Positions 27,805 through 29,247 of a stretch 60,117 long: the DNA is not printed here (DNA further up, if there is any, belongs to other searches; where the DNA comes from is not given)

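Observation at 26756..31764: Tight operon of secreted arylsulfotransferase – geranylgeranyl-reductase-like flavoenzyme – PHB-depolymerase-family esterase, upstream of a 12x Cys-rich repeat protein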

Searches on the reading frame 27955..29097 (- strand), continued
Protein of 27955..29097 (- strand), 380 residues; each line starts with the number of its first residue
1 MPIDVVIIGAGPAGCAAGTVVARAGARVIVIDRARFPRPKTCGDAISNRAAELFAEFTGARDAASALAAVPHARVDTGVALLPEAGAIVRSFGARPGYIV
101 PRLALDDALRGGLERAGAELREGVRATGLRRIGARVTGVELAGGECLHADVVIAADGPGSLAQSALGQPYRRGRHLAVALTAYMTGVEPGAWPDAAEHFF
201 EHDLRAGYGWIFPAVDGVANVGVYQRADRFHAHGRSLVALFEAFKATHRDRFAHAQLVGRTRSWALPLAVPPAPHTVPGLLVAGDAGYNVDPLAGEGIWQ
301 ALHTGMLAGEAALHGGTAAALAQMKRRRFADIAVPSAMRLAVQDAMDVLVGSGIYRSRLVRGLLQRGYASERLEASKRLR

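Call 63: find_encoding_contigs(protein=P0034, flank=9000, max_places=1)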
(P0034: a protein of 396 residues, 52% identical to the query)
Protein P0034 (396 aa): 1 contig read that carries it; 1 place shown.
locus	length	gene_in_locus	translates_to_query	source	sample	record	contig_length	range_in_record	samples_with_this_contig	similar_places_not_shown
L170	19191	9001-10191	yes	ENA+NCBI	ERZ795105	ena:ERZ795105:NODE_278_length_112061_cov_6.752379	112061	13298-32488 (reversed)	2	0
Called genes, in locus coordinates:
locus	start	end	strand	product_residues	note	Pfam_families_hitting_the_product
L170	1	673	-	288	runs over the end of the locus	-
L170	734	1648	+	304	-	-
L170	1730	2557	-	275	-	PF02146:SIR2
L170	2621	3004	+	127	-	-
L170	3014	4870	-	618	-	PF00501:AMP-binding, PF23562:AMP-binding_C_3 (faint)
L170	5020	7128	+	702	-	PF00069:Pkinase, PF03109:ABC1 (faint), PF07714:PK_Tyr_Ser-Thr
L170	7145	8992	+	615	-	-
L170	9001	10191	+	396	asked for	PF00890:FAD_binding_2 (faint), PF01134:GIDA (weak), PF01494:FAD_binding_3, PF03486:HI0933_like (faint), PF04820:Trp_halogenase (faint), PF07992:Pyr_redox_2 (faint), PF12831:FAD_oxidored, PF01266:DAO (weak)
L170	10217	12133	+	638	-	-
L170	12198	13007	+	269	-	PF01040:UbiA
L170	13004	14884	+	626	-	-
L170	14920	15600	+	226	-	-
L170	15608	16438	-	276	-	-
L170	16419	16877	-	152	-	-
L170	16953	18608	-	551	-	PF00501:AMP-binding, PF23562:AMP-binding_C_3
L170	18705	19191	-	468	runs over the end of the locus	PF01565:FAD_binding_4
